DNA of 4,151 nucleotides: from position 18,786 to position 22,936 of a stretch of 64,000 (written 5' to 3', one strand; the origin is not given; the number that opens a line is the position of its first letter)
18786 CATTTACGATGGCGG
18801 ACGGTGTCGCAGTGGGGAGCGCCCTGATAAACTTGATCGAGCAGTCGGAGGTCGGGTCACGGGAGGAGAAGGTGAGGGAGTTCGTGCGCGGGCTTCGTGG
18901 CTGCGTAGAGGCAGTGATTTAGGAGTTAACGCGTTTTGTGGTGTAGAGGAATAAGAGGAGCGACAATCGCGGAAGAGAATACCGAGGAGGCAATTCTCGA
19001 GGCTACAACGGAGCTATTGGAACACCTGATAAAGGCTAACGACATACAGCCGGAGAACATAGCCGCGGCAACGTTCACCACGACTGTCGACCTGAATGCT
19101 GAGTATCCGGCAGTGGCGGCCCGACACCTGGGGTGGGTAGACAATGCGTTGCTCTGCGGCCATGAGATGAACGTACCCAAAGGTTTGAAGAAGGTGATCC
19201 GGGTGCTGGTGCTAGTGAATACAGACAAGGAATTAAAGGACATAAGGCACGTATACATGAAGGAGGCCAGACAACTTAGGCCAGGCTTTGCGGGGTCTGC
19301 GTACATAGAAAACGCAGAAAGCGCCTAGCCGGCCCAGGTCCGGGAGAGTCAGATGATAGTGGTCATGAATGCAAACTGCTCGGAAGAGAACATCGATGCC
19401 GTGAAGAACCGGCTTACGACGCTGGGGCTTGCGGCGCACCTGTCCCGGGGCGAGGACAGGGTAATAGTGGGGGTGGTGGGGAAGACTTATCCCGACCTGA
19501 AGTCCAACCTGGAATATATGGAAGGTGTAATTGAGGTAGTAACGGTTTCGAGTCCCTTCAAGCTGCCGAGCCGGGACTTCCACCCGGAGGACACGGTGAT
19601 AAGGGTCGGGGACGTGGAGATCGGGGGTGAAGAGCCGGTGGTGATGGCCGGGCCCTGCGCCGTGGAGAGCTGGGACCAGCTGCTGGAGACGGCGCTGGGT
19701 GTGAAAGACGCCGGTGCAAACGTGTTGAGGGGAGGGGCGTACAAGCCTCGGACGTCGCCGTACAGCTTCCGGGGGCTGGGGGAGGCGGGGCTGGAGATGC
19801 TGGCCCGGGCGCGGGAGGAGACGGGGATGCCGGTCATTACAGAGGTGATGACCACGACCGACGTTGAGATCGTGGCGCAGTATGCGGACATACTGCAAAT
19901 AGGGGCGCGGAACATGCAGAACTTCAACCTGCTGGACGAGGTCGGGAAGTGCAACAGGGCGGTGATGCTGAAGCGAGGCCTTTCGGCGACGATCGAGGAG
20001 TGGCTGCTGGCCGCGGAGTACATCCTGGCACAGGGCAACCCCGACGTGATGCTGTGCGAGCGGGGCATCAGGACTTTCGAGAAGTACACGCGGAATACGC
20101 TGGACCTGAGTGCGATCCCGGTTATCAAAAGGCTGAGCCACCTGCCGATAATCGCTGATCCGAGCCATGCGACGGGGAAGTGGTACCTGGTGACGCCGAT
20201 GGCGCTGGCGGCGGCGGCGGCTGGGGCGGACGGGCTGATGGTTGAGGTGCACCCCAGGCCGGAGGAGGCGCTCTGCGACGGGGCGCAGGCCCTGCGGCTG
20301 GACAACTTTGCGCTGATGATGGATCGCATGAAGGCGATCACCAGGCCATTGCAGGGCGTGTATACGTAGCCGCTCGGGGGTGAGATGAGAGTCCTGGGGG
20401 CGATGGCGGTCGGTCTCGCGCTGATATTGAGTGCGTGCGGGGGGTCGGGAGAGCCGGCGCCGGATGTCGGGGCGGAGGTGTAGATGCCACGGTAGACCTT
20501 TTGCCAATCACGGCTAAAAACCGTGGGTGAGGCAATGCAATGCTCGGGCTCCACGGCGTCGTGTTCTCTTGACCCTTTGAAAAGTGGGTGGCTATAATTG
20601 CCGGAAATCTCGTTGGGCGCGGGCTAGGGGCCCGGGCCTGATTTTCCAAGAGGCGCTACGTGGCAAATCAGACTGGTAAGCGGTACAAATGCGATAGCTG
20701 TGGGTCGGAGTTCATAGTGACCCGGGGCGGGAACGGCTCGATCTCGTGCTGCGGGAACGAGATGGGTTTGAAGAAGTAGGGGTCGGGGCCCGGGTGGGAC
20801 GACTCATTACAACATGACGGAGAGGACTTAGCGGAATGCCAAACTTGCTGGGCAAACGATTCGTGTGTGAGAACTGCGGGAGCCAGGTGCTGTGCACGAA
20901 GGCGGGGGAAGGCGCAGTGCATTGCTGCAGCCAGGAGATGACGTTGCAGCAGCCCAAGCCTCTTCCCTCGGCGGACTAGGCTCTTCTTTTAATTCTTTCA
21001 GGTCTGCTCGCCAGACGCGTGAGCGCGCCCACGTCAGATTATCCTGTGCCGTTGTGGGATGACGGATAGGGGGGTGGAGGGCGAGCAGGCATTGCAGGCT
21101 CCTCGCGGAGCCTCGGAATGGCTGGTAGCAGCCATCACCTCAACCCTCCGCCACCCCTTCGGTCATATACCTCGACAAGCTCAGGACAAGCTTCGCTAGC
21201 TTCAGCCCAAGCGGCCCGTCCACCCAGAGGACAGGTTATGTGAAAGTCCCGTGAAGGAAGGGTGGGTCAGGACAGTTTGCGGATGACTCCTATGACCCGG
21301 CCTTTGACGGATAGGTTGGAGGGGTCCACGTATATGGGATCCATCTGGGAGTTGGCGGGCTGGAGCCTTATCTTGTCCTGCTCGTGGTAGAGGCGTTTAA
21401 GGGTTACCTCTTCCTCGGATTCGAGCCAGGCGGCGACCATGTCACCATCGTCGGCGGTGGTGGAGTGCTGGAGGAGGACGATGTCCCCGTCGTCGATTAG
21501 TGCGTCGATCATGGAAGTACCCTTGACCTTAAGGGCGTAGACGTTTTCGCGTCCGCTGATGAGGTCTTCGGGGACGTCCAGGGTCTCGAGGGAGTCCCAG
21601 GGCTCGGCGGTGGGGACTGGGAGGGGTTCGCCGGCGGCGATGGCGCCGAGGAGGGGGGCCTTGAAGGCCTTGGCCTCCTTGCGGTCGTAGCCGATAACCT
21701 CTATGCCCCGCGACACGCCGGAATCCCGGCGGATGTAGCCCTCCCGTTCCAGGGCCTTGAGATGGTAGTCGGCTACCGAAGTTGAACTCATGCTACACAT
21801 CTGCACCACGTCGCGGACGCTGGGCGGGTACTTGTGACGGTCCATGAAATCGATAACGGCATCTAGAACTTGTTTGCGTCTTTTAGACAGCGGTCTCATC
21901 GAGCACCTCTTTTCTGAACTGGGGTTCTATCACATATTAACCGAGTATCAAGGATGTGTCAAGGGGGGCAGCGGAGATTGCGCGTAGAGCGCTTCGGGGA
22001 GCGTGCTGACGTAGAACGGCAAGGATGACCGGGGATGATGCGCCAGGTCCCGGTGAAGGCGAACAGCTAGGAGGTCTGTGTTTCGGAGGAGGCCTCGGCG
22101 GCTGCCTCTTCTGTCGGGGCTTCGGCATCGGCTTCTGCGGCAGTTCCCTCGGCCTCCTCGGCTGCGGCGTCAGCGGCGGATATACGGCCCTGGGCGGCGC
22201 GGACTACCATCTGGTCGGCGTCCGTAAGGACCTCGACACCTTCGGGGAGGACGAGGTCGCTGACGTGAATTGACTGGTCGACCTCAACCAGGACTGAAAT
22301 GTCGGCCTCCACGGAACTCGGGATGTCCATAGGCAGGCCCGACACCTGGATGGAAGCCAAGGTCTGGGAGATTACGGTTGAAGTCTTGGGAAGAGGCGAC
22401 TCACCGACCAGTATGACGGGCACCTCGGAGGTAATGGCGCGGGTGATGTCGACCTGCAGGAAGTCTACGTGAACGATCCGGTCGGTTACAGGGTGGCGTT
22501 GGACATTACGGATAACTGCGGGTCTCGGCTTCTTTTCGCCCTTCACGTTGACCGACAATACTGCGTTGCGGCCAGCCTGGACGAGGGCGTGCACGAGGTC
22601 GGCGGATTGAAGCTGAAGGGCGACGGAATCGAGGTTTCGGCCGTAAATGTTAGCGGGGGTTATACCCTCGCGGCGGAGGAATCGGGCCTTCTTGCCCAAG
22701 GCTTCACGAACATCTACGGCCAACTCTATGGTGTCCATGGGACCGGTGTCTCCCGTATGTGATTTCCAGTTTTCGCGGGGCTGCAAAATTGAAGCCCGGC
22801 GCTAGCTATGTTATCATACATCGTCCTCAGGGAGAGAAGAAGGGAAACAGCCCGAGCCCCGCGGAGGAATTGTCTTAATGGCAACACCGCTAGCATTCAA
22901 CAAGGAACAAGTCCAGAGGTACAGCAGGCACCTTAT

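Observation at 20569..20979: Two tandem desulforedoxin-like mini-genes with their own promoter, missed by the ORF track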

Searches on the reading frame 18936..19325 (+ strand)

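Call 41: search_protein_families(library=pfam, proteins=[window:18936-19325:+], max_evalue=0.001)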
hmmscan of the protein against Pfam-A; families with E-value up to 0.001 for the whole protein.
window:18936-19325:+ (130 aa): 1 family
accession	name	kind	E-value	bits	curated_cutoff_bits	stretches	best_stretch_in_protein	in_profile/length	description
PF07736.16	CM_1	-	3.8e-42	143.8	27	1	4-116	2-114/116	Chorismate mutase type I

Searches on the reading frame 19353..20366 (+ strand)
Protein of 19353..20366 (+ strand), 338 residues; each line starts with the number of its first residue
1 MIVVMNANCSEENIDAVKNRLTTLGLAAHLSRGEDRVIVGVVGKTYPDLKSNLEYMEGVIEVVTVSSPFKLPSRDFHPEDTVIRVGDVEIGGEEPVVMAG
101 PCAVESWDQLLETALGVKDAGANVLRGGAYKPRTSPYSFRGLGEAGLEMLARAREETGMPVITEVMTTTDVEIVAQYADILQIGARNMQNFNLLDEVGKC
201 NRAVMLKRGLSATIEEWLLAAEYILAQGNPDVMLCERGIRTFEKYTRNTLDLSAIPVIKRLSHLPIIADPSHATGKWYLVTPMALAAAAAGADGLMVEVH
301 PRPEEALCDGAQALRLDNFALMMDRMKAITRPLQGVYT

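Call 41: search_protein_families(library=pfam, proteins=[window:19353-20366:+], max_evalue=0.001)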
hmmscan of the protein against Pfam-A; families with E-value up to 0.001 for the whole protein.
window:19353-20366:+ (338 aa): 3 families
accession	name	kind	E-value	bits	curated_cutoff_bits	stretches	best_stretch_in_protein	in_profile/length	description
PF00793.26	DAHP_synth_1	-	9.8e-82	274.3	25.5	1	83-325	4-260/270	DAHP synthetase I family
PF18152.6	DAHP_snth_FXD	-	1.4e-18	66.9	27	1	1-66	1-66/67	DAHP synthase ferredoxin-like domain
PF03102.20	NeuB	-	1.1e-05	25.4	22.1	1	144-329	55-232/241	NeuB family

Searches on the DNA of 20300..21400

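Call 33: search_rna_families(source=window, start=20300, end=21400, threshold=evalue, max_evalue=1)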
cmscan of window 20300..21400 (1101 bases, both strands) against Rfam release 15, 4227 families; matches with E-value up to 1: 1.
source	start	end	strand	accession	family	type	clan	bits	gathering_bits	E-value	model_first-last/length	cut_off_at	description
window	21059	21166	+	RF00942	mir-1224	Gene; miRNA;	-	21.3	105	0.6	1-86/86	no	mir-1224 microRNA precursor family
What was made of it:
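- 20599..20659 (+): 5' leader of about 55 nt, with Shine-Dalgarno AAGAGG (20648-20653) 6 nt before the GTG. It contains a GC-rich possible hairpin (GGGC..GCCC). There is no Rfam match (call 33).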

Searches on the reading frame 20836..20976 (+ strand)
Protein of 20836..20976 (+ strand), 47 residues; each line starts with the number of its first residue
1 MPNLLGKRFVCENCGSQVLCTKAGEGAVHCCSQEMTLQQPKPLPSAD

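Call 3: search_protein_families(library=pfam, proteins=[window:20836-20976:+], max_evalue=1)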
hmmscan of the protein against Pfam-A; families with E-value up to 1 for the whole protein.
seq(47 aa): 2 families
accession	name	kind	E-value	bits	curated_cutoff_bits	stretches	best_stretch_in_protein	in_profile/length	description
PF06397.17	Desulfoferrod_N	-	6.6e-05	22.9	23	1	9-37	7-35/36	Desulfoferrodoxin, N-terminal domain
PF18439.7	zf_UBZ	-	0.13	12.4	25.6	1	8-25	2-19/32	Ubiquitin-Binding Zinc Finger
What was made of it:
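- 20836..20979 (+): ORF2, the 'B-type' desulforedoxin-like gene: 47 aa. Ligand codons are C11 20866-68, C14 20875-77, C30 20923-25 and C31 20926-28. It has an extra conserved Cys20 (20893-95) and the C-terminal tail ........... PF06397 22.9 bits, cut-off 23 (call 3).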

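Call 4: search_protein_families(library=ncbifam, proteins=[window:20836-20976:+], max_evalue=1)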
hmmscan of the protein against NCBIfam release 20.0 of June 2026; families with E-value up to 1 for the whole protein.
seq(47 aa): 2 families
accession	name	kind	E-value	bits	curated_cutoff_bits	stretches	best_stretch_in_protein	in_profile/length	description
TIGR00320.1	dfx_rbo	equivalog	9e-05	22.7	146.9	1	9-39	8-38/125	desulfoferrodoxin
TIGR00319.1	desulf_FeS4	domain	0.0035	17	36.05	1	9-35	8-34/34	desulfoferrodoxin FeS4 iron-binding domain-containing protein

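Call 12: find_homologous_proteins(query=window:20836-20976:+, max_evalue=0.01)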
Query seq(47 aa) (47 aa): 13 proteins with E <= 0.01 among 13 candidates.
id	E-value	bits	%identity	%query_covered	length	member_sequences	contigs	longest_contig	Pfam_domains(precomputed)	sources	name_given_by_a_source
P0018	1.5e-24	101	98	100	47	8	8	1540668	-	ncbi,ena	-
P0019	7.9e-23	96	94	100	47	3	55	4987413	-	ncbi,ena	-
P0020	1.6e-21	92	91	100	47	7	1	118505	-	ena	-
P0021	1.6e-21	92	87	100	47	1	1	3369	PF06397.18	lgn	-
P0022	3.1e-21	91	87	100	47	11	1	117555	PF06397.18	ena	-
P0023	2.6e-19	85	83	100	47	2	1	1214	PF06397.18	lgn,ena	-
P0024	7.4e-19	84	81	100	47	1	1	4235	PF06397.18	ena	-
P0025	1.3e-15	74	72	100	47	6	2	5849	PF06397.18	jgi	jgi:desulfoferrodoxin-like iron-binding protein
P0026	5.0e-14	69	72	91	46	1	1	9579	PF06397.18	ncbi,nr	ncbi:MAG: hypothetical protein HY329_18035 [Chloroflexi bacterium]|nr:hypothetical protein [Chlorofl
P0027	6.2e-14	68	66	100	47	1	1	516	PF06397.18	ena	-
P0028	1.9e-13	67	68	100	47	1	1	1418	PF06397.18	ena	-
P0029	3.0e-13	66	66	100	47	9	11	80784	PF06397.18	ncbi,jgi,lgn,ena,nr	ncbi:MAG: desulfoferrodoxin [Chloroflexi bacterium]|jgi:hypothetical protein|nr:desulfoferrodoxin [C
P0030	2.4e-12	64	68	100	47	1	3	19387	PF06397.18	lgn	-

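Call 13: find_encoding_contigs(protein=P0019, flank=6000, max_places=6)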
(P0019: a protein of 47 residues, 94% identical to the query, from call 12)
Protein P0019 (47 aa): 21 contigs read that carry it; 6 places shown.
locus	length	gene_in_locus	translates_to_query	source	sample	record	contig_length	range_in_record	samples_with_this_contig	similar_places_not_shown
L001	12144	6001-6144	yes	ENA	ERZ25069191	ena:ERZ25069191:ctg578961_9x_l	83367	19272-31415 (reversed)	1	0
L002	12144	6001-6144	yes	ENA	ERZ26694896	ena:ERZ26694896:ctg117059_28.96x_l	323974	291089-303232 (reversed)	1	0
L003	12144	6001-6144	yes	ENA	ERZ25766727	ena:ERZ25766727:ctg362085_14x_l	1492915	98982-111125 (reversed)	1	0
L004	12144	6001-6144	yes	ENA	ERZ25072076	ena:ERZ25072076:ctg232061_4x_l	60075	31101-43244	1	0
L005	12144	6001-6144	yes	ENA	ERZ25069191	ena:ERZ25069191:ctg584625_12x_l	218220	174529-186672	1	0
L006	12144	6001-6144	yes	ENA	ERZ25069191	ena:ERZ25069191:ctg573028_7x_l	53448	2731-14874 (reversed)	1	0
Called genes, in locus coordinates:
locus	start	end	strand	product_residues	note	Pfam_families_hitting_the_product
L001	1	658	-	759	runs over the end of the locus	PF01315:Ald_Xan_dh_C, PF02738:MoCoBD_1, PF20256:MoCoBD_2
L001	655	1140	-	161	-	PF00111:Fer2 (weak), PF01799:Fer2_2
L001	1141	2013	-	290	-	PF00941:FAD_binding_5, PF03450:CO_deh_flav_C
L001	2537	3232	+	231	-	PF00290:Trp_syntA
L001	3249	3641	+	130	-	PF07736:CM_1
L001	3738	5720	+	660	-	PF00089:Trypsin, PF13365:Trypsin_2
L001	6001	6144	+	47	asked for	-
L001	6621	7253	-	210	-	PF01726:LexA_DNA_bind, PF00717:Peptidase_S24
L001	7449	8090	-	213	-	PF01386:Ribosomal_L25p, PF14693:Ribosomal_TL5_C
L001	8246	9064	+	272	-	PF00899:ThiF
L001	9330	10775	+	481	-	PF03951:Gln-synt_N, PF00120:Gln-synt_C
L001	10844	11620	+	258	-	PF00106:adh_short, PF01370:Epimerase (weak), PF08659:KR, PF13561:adh_short_C2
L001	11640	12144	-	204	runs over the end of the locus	PF01195:Pept_tRNA_hydro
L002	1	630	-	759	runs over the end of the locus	PF01315:Ald_Xan_dh_C, PF02738:MoCoBD_1, PF20256:MoCoBD_2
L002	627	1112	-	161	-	PF00111:Fer2 (weak), PF01799:Fer2_2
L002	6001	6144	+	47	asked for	-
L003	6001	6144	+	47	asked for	-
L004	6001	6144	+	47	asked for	-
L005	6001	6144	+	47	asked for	-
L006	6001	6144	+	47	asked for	-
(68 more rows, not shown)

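Call 14: find_encoding_contigs(protein=P0018, flank=6000, max_places=4)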
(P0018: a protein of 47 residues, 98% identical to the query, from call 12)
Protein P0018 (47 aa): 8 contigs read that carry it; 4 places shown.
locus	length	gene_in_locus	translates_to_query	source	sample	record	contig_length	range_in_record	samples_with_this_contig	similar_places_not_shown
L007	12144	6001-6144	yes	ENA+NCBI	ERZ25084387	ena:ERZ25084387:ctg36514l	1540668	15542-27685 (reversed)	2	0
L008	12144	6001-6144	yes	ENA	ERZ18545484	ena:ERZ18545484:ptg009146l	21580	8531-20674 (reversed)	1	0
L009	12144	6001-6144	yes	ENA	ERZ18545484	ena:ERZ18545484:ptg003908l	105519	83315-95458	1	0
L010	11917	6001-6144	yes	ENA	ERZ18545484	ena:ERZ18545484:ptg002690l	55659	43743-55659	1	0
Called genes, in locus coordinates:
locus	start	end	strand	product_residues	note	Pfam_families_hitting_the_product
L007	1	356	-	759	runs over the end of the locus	PF01315:Ald_Xan_dh_C, PF02738:MoCoBD_1, PF20256:MoCoBD_2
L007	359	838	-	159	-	PF00111:Fer2 (weak), PF01799:Fer2_2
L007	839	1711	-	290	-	PF00941:FAD_binding_5, PF03450:CO_deh_flav_C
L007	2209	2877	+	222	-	PF00290:Trp_syntA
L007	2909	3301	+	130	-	PF07736:CM_1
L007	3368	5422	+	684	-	PF00089:Trypsin, PF13365:Trypsin_2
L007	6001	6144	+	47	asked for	-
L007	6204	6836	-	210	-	PF01726:LexA_DNA_bind, PF00717:Peptidase_S24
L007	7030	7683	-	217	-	PF01386:Ribosomal_L25p, PF14693:Ribosomal_TL5_C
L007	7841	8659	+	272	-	PF00899:ThiF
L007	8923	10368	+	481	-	PF03951:Gln-synt_N, PF00120:Gln-synt_C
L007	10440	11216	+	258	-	PF00106:adh_short, PF01370:Epimerase, PF08659:KR, PF13561:adh_short_C2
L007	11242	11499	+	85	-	PF15919:HicB_lk_antitox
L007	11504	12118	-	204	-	PF01195:Pept_tRNA_hydro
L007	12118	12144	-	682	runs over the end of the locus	PF22745:Nlig-Ia, PF01653:DNA_ligase_aden, PF03120:OB_DNA_ligase, PF03119:DNA_ligase_ZBD, PF14520:HHH_5 (faint), PF12826:HHH_2, PF00533:BRCT, PF12738:PTCB-BRCT (weak)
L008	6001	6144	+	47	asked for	-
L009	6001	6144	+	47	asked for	-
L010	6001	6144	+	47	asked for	-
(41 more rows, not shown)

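Call 38: search_protein_families(library=pfam, proteins=[P0183], max_evalue=0.01)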
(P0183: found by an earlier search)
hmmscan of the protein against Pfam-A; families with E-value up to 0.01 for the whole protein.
P0183 (363 aa): 2 families
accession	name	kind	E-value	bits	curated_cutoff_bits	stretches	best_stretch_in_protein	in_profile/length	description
PF00501.34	AMP-binding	-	9.6e-21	74.4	29.9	1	126-297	26-248/384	AMP-binding enzyme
PF06397.17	Desulfoferrod_N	-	1.9e-06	27.8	23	1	2-27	8-33/36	Desulfoferrodoxin, N-terminal domain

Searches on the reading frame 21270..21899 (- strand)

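Call 41: search_protein_families(library=pfam, proteins=[window:21270-21899:-], max_evalue=0.001)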
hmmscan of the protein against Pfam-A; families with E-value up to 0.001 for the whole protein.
window:21270-21899:- (210 aa): 2 families
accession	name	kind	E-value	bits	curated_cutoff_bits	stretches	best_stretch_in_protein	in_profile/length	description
PF00717.28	Peptidase_S24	-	3.8e-27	94.7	23.3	1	82-203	1-116/116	Peptidase S24-like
PF01726.22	LexA_DNA_bind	-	6.3e-18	64.8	23.7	1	1-65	1-65/65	LexA DNA binding domain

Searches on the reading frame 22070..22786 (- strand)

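Call 41: search_protein_families(library=pfam, proteins=[window:22070-22786:-], max_evalue=0.001)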
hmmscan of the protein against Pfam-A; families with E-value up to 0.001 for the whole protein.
window:22070-22786:- (239 aa): 2 families
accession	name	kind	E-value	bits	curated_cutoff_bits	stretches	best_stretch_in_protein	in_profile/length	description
PF01386.24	Ribosomal_L25p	-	4.1e-20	72.5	23.6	1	22-109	1-82/82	Ribosomal L25p family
PF14693.11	Ribosomal_TL5_C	-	2.2e-19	70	27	1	118-198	2-81/84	Ribosomal protein TL5, C-terminal domain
